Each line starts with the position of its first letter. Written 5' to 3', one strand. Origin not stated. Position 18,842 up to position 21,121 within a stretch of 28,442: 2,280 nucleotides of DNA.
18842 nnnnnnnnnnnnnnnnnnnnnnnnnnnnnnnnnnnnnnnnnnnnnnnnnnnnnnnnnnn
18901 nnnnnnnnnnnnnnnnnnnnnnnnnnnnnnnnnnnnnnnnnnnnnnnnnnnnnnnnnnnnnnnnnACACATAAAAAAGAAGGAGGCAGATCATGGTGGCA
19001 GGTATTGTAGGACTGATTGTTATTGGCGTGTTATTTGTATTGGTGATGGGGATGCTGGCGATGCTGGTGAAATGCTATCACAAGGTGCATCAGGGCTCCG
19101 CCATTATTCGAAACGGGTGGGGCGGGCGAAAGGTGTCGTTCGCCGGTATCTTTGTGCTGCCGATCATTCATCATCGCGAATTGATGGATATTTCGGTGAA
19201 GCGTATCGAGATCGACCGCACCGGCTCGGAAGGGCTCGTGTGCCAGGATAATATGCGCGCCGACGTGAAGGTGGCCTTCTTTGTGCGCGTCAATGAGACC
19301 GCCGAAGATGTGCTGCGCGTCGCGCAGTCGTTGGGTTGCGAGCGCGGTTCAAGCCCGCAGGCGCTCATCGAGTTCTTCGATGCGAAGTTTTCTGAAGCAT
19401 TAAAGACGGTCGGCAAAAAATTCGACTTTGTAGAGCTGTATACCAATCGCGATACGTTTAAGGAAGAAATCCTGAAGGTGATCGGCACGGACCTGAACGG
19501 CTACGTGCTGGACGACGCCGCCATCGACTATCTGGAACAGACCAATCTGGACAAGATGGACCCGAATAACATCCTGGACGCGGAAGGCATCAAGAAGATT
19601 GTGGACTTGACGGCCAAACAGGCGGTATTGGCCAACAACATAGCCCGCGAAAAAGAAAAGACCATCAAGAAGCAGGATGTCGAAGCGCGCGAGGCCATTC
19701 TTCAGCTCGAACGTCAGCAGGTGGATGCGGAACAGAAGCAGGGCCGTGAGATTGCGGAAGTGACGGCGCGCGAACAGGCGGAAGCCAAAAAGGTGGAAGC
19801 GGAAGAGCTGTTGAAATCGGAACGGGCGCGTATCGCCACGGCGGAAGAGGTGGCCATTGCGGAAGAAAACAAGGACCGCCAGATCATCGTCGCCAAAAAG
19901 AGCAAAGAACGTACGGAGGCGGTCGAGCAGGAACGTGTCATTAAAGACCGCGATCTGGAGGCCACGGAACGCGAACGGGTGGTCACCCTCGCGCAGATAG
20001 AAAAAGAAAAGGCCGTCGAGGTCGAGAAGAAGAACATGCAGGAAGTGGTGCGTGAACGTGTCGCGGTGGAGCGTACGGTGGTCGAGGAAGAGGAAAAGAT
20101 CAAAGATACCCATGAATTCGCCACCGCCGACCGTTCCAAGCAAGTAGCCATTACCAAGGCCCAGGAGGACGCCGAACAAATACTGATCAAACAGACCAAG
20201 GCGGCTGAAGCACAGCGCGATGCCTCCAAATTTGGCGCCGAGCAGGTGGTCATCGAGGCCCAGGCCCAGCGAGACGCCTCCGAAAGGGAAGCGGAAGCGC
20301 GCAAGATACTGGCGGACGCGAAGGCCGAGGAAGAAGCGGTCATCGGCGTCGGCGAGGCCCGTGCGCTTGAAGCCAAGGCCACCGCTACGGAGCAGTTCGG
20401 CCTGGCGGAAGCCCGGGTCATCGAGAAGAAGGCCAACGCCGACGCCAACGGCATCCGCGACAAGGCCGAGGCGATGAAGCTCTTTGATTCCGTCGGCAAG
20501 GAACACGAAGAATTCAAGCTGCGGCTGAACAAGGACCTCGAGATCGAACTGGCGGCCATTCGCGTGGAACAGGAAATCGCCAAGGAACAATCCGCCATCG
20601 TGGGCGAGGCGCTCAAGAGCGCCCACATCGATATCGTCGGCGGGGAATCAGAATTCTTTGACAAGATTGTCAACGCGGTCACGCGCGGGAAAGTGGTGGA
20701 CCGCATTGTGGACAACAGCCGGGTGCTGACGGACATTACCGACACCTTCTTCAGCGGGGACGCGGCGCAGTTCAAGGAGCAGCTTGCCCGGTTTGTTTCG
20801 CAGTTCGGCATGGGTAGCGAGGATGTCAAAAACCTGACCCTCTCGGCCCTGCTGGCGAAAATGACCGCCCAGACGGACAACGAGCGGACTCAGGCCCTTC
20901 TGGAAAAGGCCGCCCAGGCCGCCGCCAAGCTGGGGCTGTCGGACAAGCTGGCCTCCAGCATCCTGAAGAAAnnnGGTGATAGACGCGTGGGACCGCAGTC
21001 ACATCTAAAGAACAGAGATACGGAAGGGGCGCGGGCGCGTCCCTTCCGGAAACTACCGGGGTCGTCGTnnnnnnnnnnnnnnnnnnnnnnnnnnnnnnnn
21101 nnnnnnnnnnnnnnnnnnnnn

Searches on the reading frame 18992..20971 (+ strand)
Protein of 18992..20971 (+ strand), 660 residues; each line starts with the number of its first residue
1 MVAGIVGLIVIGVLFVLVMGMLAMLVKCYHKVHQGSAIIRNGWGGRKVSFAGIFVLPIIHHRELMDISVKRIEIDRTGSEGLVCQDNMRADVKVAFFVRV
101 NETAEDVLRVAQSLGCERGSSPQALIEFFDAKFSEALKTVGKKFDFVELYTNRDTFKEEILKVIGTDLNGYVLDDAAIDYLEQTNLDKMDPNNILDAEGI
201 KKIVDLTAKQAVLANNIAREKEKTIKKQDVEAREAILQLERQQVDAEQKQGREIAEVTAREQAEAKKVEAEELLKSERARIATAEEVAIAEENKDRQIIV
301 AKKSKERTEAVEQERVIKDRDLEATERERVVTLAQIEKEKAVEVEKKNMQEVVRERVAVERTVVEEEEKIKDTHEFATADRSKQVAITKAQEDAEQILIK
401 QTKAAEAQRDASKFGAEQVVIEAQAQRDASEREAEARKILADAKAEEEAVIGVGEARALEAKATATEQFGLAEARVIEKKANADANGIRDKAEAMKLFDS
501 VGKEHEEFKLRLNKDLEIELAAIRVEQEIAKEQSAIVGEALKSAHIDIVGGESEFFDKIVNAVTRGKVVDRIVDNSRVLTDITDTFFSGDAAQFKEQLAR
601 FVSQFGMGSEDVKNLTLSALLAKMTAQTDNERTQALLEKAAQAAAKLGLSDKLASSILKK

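Call 7: search_protein_families(library=pfam, proteins=[window:18992-20971:+], max_evalue=0.001)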
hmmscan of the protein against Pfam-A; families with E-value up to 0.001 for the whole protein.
window:18992-20971:+ (660 aa): 0 families

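Call 17: search_protein_families(library=pfam, proteins=[window:18992-20971:+], max_evalue=1)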
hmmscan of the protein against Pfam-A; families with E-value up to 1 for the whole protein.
window:18992-20971:+ (660 aa): 2 families
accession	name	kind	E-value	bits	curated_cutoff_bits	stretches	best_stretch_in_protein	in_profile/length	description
PF20183.3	DUF6546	-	0.013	15.4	23.5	1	564-647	36-111/202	Family of unknown function (DUF6546)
PF02617.22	ClpS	-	0.53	10.5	23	0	432-468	32-68/80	ATP-dependent Clp protease adaptor protein ClpS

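Call 58: search_solved_structures(query=window:18992-20971:+, max_evalue=1)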
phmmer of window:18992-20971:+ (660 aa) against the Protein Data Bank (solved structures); distinct sequences matched with E-value up to 1: 0.

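Call 59: search_protein_families(library=ncbifam, proteins=[window:18992-20971:+], max_evalue=0.01)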
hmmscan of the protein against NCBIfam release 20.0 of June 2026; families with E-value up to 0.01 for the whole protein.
window:18992-20971:+ (660 aa): 0 families

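Call 69: search_protein_families(library=padloc, proteins=[window:18992-20971:+], max_evalue=0.0001)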
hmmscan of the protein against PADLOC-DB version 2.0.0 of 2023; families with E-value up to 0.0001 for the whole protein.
window:18992-20971:+ (660 aa): 0 families
